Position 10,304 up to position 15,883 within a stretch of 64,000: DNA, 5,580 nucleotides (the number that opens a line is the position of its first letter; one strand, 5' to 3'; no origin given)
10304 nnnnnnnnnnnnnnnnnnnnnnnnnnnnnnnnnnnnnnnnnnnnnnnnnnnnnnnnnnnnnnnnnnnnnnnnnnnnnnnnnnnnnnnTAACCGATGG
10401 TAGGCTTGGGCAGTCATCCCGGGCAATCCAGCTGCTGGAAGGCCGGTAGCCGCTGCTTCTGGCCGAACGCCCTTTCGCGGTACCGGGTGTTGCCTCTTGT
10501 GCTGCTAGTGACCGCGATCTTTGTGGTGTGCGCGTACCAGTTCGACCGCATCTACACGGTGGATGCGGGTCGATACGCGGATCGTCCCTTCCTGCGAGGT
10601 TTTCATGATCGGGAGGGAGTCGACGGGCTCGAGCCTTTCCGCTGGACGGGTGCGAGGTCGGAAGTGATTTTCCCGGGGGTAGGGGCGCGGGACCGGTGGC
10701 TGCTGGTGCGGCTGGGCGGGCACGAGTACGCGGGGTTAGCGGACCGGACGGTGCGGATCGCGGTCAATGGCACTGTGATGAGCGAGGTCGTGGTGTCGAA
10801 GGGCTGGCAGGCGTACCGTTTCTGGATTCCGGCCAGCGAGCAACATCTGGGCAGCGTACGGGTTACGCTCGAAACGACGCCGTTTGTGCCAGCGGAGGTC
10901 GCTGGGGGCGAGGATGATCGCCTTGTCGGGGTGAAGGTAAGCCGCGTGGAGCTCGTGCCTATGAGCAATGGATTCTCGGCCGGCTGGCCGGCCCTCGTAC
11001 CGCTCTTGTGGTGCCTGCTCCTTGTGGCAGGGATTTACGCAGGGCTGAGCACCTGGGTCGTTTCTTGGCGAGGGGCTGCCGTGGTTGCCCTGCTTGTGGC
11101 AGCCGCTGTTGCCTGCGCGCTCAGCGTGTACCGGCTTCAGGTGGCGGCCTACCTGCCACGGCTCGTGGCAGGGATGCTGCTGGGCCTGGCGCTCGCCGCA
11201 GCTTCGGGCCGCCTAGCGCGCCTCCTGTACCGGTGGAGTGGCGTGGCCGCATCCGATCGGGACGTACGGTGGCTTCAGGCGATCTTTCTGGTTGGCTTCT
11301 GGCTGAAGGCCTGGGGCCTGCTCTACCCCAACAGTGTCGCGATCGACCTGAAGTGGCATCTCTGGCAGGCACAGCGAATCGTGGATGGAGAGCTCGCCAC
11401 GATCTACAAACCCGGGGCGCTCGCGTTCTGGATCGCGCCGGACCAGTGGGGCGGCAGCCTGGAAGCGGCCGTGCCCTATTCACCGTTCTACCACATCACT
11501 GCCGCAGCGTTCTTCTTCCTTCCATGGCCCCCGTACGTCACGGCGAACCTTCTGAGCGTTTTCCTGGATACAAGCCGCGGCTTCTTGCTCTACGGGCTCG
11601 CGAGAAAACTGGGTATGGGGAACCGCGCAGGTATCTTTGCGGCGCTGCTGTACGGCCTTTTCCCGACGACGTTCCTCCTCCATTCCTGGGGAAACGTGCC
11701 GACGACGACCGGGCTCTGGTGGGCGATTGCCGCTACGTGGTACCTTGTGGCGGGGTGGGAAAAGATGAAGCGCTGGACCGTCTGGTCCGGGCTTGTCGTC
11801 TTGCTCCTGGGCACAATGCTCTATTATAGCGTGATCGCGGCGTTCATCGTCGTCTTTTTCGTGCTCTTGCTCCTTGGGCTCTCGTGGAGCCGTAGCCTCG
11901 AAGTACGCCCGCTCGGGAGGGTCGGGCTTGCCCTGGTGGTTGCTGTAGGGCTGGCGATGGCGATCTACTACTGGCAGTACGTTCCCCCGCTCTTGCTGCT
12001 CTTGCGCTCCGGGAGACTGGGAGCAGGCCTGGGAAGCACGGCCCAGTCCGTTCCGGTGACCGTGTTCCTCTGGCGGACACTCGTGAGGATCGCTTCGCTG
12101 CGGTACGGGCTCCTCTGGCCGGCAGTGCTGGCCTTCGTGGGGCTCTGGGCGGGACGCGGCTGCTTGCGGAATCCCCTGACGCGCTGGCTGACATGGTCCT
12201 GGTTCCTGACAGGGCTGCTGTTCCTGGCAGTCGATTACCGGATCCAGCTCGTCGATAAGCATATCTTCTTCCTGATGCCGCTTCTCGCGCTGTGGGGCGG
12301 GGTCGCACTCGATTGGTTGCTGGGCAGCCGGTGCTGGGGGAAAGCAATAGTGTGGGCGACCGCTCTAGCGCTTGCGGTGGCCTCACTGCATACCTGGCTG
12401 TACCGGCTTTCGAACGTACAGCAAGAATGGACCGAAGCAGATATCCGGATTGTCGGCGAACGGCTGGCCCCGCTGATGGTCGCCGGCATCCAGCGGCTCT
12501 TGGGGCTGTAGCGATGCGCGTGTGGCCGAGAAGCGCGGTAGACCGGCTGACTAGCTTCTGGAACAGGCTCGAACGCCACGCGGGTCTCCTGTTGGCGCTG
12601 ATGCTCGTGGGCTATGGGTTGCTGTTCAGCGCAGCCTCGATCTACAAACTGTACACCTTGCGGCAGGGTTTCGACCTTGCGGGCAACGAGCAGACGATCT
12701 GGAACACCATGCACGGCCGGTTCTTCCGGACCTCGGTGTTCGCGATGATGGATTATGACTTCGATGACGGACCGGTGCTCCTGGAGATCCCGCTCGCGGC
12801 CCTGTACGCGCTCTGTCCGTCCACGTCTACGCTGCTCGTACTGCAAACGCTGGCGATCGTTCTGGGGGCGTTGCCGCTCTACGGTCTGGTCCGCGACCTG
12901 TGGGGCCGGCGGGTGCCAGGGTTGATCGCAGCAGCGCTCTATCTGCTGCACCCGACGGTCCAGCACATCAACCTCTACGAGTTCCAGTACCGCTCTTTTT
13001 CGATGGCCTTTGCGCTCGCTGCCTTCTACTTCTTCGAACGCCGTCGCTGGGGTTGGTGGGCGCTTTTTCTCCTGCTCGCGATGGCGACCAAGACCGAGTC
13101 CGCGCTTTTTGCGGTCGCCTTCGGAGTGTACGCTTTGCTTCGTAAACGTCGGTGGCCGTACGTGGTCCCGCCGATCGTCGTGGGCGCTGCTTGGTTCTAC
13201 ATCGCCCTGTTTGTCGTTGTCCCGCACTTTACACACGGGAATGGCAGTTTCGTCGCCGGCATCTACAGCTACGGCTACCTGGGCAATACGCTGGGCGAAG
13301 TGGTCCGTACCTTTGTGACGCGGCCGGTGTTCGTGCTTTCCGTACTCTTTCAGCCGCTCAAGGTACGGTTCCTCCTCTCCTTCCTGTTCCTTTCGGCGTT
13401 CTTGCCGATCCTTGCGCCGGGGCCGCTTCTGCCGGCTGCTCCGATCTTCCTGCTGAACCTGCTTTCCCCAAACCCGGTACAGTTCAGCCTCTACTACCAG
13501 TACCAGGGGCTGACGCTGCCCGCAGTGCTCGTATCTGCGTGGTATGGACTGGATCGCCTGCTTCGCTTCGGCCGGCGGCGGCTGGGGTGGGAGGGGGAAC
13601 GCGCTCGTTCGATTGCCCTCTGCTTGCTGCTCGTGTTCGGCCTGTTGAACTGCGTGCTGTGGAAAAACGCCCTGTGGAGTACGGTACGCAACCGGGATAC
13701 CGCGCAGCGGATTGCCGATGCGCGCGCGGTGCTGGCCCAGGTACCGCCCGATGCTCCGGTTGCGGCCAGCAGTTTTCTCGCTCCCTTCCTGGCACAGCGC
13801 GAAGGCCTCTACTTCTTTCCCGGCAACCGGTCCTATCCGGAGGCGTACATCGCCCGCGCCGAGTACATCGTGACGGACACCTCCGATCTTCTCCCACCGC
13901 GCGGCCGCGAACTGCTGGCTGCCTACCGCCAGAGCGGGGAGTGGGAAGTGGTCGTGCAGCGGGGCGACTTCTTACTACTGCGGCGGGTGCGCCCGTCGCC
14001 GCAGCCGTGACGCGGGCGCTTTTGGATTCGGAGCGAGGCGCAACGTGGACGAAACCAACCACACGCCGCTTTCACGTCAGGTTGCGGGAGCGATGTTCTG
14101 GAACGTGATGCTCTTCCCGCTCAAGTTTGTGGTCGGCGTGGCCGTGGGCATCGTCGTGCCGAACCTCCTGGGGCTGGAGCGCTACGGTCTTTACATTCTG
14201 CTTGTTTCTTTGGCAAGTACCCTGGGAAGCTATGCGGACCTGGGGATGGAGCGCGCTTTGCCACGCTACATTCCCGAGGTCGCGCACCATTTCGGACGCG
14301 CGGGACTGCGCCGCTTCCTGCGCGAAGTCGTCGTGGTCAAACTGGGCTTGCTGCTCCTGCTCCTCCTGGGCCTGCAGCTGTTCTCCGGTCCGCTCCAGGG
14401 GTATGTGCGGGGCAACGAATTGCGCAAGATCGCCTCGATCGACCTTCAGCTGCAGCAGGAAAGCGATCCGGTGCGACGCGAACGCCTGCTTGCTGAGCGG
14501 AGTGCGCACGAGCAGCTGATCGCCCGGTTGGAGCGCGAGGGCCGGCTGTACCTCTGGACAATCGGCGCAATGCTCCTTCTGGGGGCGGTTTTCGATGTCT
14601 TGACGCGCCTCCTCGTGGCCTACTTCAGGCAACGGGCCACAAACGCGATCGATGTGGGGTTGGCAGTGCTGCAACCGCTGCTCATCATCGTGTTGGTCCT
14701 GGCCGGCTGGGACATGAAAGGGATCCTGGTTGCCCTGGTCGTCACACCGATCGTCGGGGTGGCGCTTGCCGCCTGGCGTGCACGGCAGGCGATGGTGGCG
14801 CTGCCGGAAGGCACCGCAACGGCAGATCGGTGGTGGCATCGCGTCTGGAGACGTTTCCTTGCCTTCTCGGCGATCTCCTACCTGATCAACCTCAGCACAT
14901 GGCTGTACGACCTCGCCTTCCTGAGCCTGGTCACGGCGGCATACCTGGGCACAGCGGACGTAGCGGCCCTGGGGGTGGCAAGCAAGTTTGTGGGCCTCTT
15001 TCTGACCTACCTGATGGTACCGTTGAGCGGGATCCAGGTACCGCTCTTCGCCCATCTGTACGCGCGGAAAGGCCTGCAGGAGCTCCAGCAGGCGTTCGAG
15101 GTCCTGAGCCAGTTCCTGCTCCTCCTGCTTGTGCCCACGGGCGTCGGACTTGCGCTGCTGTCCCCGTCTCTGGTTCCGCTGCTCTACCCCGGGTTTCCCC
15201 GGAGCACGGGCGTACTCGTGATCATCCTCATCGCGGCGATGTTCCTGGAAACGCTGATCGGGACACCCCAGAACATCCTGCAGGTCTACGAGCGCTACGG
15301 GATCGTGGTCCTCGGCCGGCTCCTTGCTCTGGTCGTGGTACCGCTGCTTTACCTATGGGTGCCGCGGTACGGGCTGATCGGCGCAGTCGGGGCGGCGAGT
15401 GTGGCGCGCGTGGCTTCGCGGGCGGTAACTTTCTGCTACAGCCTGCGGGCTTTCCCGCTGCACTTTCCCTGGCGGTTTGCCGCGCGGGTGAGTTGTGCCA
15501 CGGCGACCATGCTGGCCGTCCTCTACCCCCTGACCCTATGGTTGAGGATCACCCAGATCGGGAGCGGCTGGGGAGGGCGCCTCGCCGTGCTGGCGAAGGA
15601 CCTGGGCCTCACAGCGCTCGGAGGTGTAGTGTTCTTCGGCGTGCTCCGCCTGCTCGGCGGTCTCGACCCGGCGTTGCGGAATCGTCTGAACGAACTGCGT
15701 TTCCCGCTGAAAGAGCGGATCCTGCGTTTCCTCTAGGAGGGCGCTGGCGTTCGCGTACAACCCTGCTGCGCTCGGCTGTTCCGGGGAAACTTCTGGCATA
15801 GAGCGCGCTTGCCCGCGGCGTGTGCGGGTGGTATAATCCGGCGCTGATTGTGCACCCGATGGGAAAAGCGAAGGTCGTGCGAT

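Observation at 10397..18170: Candidate undescribed envelope-glycan assembly locus with two paralogous giant membrane proteins sharing an N-terminal extracytoplasmic module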

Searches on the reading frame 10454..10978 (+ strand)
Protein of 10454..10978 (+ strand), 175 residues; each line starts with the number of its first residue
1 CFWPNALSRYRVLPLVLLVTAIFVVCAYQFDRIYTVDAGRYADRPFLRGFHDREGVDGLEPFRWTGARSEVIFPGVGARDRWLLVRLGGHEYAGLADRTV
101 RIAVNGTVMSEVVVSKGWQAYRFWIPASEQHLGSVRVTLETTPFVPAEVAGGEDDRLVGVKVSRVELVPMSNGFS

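Call 76: search_solved_structures(query=A4, max_evalue=10, show_alignments=2)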
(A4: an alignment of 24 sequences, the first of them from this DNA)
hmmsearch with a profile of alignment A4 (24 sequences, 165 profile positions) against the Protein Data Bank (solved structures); distinct sequences matched with E-value up to 10: 2.
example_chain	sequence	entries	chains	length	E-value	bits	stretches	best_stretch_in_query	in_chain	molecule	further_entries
5xty_A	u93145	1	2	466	0.89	12.6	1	36-64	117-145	11S globulin isoform 1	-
8e73_B4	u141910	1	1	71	5.8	10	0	38-65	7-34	NDUB4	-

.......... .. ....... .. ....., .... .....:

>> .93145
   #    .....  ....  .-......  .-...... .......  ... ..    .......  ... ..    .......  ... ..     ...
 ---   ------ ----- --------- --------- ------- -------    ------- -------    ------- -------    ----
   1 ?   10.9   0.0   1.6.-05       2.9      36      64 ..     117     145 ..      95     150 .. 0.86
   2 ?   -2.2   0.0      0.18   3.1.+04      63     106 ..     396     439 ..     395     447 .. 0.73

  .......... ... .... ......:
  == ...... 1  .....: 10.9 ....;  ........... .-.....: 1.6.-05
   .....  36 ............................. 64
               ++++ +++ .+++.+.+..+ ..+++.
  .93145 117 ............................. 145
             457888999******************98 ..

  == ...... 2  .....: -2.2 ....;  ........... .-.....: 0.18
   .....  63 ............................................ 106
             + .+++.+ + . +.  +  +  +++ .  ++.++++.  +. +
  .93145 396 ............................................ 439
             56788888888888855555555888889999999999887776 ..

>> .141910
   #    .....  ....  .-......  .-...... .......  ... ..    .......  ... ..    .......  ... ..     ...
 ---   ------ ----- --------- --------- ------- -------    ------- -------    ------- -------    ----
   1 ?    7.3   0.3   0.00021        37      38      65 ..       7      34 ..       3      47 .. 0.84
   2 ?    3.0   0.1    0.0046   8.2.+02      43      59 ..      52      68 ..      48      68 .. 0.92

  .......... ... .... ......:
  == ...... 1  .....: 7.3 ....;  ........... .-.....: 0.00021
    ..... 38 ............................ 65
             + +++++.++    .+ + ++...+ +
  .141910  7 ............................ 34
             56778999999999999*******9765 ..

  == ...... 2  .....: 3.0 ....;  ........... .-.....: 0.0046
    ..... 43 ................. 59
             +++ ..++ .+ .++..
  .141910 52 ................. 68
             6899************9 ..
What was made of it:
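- On CBM6/35/36-type carbohydrate-binding module (shared N-terminal module): The profile has no PDB sequence hit below E 0.89 (call 76).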

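Call 77: search_protein_families(library=pfam, alignment_id=A4, max_evalue=10)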
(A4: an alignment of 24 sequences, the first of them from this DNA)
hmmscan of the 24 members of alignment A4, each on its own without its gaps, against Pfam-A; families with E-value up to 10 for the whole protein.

A. member 1, seq(175 aa): 1 family
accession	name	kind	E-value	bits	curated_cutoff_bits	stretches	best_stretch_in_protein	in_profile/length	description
PF07438.16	DUF1514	-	0.23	11.8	25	1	19-63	8-54/62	Protein of unknown function (DUF1514)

B. families by the number of members that match (of 24 scanned): 4 families
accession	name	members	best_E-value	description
PF18836.7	B_solenoid_ydck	1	0.063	YdcK Beta solenoid repeat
PF18197.6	TTHB210-like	1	0.067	Hypothetical protein TTHB210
PF20620.4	DUF6805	1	0.11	Family of unknown function (DUF6805)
PF07438.16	DUF1514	1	0.23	Protein of unknown function (DUF1514)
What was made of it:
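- On CBM6/35/36-type carbohydrate-binding module (shared N-terminal module): The 24 modules have no Pfam hit at E<=0.05 (call 77).
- Closest known: CBM6 / CBM35 / CBM36 carbohydrate-binding modules. Different: There is no sequence-level match to any CBM family or PDB chain (calls 76, 77).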

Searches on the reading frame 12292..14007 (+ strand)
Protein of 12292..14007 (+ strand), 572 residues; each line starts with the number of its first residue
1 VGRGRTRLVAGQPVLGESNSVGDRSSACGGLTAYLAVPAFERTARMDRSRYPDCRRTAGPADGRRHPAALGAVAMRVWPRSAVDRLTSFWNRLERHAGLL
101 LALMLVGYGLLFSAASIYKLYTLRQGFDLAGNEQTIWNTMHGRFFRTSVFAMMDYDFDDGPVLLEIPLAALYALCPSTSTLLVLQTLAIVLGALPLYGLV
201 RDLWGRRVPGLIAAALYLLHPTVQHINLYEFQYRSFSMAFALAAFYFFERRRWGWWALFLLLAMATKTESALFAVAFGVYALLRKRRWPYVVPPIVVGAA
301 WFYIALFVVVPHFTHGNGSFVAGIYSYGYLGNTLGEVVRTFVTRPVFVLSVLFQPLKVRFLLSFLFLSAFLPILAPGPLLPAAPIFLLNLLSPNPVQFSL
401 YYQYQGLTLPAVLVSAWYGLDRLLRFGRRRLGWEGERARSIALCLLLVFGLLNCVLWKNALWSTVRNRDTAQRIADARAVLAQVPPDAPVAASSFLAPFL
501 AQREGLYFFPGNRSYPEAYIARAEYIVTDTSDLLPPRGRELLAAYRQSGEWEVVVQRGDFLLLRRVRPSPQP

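Call 8: search_protein_families(library=pfam, proteins=[window:12292-14007:+], max_evalue=0.1)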
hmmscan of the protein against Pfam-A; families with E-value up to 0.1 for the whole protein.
window:12292-14007:+ (572 aa): 3 families
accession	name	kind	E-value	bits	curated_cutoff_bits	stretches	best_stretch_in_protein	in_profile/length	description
PF09852.15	DUF2079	-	3.2e-62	211.6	28.2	1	119-558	1-455/459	Predicted membrane protein (DUF2079)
PF03155.21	Alg6_Alg8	-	0.00046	19.7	25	1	208-285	118-195/482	ALG6, ALG8 glycosyltransferase family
PF14897.12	EpsG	-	0.014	15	30.1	1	229-359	108-237/326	EpsG family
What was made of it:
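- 12514..14010 (+): DUF2079-family membrane protein (498 aa), GT-C-type. Weak hits to Alg6_Alg8 (4.6e-4) and EpsG (0.014) (call 8).
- On DUF2079 (PF09852): The ORF 12514..14010 scores 211.6 bits against a cutoff of 28.2, E 3.2e-62 (call 8).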

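Call 9: search_protein_families(library=ncbifam, proteins=[window:12292-14007:+], max_evalue=1)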
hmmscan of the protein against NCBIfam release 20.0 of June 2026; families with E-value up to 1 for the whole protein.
window:12292-14007:+ (572 aa): 1 family
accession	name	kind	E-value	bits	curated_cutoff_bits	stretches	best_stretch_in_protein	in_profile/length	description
NF046093.1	AZOBR_p60025_fam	subfamily_domain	1.7e-05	24.2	150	1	214-293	145-222/232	AZOBR_p60025 family cell surface glycopolymer formation protein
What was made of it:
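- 12514..14010 (+): NCBIfam 'cell surface glycopolymer formation protein' gives a weak hit (call 9).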

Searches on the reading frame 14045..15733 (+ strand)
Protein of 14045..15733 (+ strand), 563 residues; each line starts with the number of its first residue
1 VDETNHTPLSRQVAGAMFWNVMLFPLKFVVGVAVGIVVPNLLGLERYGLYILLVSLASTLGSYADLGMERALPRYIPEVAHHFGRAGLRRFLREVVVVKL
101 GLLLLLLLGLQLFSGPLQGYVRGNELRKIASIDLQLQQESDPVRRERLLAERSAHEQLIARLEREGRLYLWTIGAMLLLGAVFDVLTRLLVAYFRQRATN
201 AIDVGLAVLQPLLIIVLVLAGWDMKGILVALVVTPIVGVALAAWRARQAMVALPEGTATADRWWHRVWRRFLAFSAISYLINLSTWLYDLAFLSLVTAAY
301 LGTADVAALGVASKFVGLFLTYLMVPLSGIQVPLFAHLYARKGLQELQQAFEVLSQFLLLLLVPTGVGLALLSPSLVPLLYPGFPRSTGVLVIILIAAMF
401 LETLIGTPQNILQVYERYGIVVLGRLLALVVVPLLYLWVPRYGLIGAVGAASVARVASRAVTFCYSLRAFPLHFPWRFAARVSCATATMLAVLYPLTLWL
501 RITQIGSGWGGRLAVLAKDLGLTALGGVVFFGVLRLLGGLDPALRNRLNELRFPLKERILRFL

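Call 8: search_protein_families(library=pfam, proteins=[window:14045-15733:+], max_evalue=0.1)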
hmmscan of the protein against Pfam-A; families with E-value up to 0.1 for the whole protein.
window:14045-15733:+ (563 aa): 1 family
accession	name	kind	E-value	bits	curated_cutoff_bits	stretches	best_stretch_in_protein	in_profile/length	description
PF01708.21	Gemini_mov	-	0.07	13.3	25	0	414-441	33-60/92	Geminivirus putative movement protein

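Call 9: search_protein_families(library=ncbifam, proteins=[window:14045-15733:+], max_evalue=1)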
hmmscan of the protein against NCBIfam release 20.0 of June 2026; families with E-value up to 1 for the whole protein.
window:14045-15733:+ (563 aa): 0 families

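Call 80: search_solved_structures(query=A5, max_evalue=10)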
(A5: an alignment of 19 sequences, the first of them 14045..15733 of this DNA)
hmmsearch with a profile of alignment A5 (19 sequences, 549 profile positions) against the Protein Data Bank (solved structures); distinct sequences matched with E-value up to 10: 0.
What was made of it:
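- On MOP-superfamily flippase (Wzx / MurJ; Polysacc_synt families): The window ORF 14045..15736 has no hit at E<=0.1 (call 8), and its profile has no PDB hit (call 80).
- The window's own flippase-like ORF has no direct family hit (calls 8, 9, 80).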

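Call 81: search_protein_families(library=pfam, alignment_id=A5, max_evalue=1)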
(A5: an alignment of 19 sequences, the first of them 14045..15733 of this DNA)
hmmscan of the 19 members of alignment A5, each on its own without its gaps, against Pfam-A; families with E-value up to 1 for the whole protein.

A. member 1, window:14045-15733:+ (563 aa): 1 family
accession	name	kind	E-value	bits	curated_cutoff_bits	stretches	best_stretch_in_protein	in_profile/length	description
PF01708.21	Gemini_mov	-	0.07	13.3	25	1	414-441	33-60/92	Geminivirus putative movement protein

B. families by the number of members that match (of 19 scanned): 6 families
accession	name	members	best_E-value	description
PF13440.11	Polysacc_synt_3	4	2e-10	Polysaccharide biosynthesis protein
PF01943.22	Polysacc_synt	1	2.2e-06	Polysaccharide biosynthesis protein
PF03023.19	MurJ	1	6.6e-05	Lipid II flippase MurJ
PF01708.21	Gemini_mov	1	0.07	Geminivirus putative movement protein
PF13063.11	DUF3925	1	0.18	Protein of unknown function (DUF3925)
PF02990.21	EMP70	1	0.91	Endomembrane protein 70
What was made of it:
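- Closest known: Wzx/Wzy-dependent polysaccharide pathways. Same: There is a MOP flippase related to Polysacc_synt_3/MurJ (call 81).
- None is a ~14-TM MOP protein with Polysacc_synt_3/MurJ similarity (call 81).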
